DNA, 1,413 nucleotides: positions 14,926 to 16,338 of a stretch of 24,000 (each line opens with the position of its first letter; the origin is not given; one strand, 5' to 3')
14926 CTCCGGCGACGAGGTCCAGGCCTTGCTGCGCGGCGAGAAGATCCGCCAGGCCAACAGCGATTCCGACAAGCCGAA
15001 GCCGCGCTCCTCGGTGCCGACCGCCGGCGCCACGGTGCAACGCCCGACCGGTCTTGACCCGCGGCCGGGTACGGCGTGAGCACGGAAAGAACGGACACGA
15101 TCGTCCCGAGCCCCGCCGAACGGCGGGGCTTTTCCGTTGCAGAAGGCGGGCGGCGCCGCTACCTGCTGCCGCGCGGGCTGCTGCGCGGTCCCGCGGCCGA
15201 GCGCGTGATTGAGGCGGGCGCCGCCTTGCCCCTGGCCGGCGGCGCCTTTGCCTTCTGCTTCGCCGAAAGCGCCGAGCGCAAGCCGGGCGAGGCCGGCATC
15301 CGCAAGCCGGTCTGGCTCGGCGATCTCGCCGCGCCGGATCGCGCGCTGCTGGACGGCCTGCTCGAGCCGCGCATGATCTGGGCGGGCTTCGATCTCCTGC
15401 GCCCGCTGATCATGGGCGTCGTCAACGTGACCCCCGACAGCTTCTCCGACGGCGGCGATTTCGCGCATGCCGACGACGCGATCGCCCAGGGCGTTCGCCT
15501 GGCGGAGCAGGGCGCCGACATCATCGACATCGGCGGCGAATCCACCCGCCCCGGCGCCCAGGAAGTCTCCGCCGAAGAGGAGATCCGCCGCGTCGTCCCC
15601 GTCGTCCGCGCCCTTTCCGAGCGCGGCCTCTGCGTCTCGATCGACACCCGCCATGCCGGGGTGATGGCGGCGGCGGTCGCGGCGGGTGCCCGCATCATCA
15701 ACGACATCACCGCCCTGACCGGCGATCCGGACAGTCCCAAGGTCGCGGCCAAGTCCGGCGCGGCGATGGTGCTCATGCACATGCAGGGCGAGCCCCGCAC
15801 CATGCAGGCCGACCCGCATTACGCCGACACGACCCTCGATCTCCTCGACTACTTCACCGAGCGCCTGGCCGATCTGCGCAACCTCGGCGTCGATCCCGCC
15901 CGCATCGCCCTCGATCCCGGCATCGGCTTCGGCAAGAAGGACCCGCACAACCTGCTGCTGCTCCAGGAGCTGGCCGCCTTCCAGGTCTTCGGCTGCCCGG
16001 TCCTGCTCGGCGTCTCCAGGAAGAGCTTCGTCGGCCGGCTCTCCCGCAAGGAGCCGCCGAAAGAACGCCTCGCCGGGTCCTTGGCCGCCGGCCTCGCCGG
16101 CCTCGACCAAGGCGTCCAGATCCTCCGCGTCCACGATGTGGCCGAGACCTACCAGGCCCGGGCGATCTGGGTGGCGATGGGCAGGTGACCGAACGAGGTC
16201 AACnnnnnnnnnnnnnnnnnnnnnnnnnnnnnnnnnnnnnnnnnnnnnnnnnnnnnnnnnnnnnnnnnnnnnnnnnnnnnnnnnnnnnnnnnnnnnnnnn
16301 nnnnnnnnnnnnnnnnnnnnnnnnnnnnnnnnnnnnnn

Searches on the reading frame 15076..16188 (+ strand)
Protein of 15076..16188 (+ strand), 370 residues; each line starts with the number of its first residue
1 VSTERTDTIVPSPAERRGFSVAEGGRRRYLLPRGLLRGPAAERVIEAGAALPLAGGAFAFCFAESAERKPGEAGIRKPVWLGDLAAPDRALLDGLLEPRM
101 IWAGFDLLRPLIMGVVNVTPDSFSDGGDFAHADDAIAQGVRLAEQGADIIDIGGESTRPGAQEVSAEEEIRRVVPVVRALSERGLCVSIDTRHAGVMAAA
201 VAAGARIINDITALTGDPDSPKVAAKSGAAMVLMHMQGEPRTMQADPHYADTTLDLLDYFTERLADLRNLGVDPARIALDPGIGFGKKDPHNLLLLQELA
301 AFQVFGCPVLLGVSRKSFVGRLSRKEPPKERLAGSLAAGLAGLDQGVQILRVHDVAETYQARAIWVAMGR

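Call 45: find_related_loci(query=window:15076-16188:+, collection=genome_contigs, flank=4000)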
Query window:15076-16188:+ (370 aa) in genome_contigs; peptide patterns used: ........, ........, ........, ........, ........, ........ (x = any residue, [..] = any of these).
258 stretches matched a pattern; 41 encode a relative of the query (tblastn E <= 1e-3); 41 distinct loci.
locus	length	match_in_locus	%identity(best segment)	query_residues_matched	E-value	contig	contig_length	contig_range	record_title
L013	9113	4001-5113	85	1-370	0e+0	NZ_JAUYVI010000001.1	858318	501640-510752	Dongia sedimenti strain R-7 R_7_scaffold1, whole genome shotgun sequence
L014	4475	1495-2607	82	1-370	0e+0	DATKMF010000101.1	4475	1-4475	MAG TPA_asm: Candidatus Cybelea sp. isolate SMAG_U14704 k141_2022338, whole genome shotgun sequence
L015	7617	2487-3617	76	1-369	7e-177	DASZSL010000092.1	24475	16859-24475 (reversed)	MAG TPA_asm: Dongiaceae bacterium isolate SMAG_U6049 k141_306868, whole genome shotgun sequence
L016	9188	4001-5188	71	10-369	3e-157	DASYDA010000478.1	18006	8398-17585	MAG TPA_asm: Dongiaceae bacterium isolate SMAG_U4947 k141_1695744, whole genome shotgun sequence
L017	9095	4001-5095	67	1-365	9e-146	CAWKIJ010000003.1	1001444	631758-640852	MAG: uncultured Alphaproteobacteria bacterium isolate MFD02979.bin.1.79 genome assembly, contig: contig_46249, whole gen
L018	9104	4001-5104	64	13-367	5e-143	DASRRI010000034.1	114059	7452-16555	MAG TPA_asm: Dongiaceae bacterium isolate SMAG_U4637 k141_1811471, whole genome shotgun sequence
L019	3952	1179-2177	66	29-364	3e-143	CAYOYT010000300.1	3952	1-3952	MAG TPA_asm: uncultured Dongia sp. isolate SRP296810_co1_151 genome assembly, contig: NODE_34180_length_3952_cov_3.87836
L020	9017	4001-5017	65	29-370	2e-139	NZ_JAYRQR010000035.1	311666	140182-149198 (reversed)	MAG: Dongia sp. isolate XM1_ASGE2bin.9 k141_206087, whole genome shotgun sequence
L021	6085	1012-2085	66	12-368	9e-137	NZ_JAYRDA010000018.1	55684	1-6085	MAG: Dongia sp. isolate SH_SHASGE1bin.26 NODE_510_length_55684_cov_2.799287, whole genome shotgun sequence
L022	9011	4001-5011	69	29-368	1e-134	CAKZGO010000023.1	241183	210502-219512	MAG TPA_asm: uncultured Dongia sp. isolate ERR2114811_bin.4_CONCOCT_v1.1_MAG genome assembly, contig: ERZ1034369.11, who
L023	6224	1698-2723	65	29-370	1e-133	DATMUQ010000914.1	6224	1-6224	MAG TPA_asm: Terriglobales bacterium isolate SMAG_U13044 k141_58701, whole genome shotgun sequence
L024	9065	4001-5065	65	12-368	1e-132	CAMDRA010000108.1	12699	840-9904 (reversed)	MAG: Dongia mobilis isolate ZE-03apr19-330 genome assembly, contig: ZE-03apr19-C8812, whole genome shotgun sequence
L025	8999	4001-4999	68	28-360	5e-132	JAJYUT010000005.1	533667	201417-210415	MAG: Proteobacteria bacterium isolate FK1.bin31 NODE_10_length_533667_cov_14.828204, whole genome shotgun sequence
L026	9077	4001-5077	65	12-368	1e-131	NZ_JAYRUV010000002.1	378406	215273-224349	MAG: Dongia sp. isolate NJ_NJASGE2bin.4 NODE_21_length_378406_cov_4.607866, whole genome shotgun sequence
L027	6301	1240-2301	62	29-370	9e-131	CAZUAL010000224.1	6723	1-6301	MAG TPA_asm: uncultured Dongia sp. isolate SRP257259_co1_9 genome assembly, contig: NODE_19318_length_6723_cov_4.250750,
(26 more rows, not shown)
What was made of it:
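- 15076..16188 (+): folP (dihydropteroate synthase), the upstream operon neighbour. It has a ~110-aa N-terminal extension before the Pterin_bind domain. It is 85% identical to Dongia sedimenti folP (call 45).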

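Call 85: search_protein_families(library=pfam, proteins=[L026:5214-6143:+, L025:5032-6330:+, L025:6422-6835:+, L025:6859-7287:+, window:15076-16188:+], max_evalue=0.01)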
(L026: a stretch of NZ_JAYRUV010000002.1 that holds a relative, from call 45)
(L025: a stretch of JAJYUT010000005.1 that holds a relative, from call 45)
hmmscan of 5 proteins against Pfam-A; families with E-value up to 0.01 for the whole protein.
L026:5214-6143:+ (309 aa): 1 family
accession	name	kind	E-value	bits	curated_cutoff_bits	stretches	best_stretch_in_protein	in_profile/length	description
PF01936.24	NYN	-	1e-12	49.2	24.2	1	23-186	1-142/145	NYN domain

L025:5032-6330:+ (432 aa): 3 families
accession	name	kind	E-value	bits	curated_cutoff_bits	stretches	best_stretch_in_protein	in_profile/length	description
PF00535.33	Glycos_transf_2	-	1e-16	61.8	23.3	1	7-121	1-117/168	Glycosyl transferase family 2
PF13641.12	Glyco_tranf_2_3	-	8.8e-06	26.3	27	1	4-111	2-113/230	Glycosyltransferase like family 2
PF10111.15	Glyco_tranf_2_2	-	0.0006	19.8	27.3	1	10-105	4-103/276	Glycosyltransferase like family 2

L025:6422-6835:+ (137 aa): 9 families
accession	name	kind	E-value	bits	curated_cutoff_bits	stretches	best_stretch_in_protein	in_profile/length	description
PF07719.23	TPR_2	-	8.6e-07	29.1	27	1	70-101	2-33/34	Tetratricopeptide repeat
PF13432.12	TPR_16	-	1.1e-06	29.4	32.7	1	55-101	17-63/65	Tetratricopeptide repeat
PF13174.12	TPR_6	-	0.00097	20.1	26.3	1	70-100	1-31/33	Tetratricopeptide repeat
PF23914.1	TPR_CcmH_CycH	-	0.0011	19.2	42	1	46-102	27-83/158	Cytochrome c-type biogenesis protein H TPR domain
PF13414.12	TPR_11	-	0.0013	18.8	26.8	0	76-101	1-26/42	TPR repeat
PF13428.12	TPR_14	-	0.0018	19.2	23.5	0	71-102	3-34/44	Tetratricopeptide repeat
PF14559.12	TPR_19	-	0.0073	17.1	25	1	55-101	11-57/68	Tetratricopeptide repeat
PF00515.34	TPR_1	-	0.008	16.4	27.8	0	75-101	7-33/34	Tetratricopeptide repeat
PF12895.13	ANAPC3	-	0.0081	16.8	27.2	0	49-97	3-50/82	Anaphase-promoting complex, cyclosome, subunit 3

L025:6859-7287:+ (142 aa): 2 families
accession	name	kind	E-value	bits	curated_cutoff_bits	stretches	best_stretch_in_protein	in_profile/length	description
PF07719.23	TPR_2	-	1.2e-05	25.5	27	1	88-119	2-33/34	Tetratricopeptide repeat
PF13432.12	TPR_16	-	0.00011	23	32.7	1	80-118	24-62/65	Tetratricopeptide repeat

window:15076-16188:+ (370 aa): 1 family
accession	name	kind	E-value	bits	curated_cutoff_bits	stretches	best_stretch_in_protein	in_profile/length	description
PF00809.28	Pterin_bind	-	1.9e-82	277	25.5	1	113-353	1-244/244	Pterin binding enzyme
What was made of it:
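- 15076..16188 (+): Pfam PF00809 at E = 1.9e-82, residues 113-353 (call 85).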
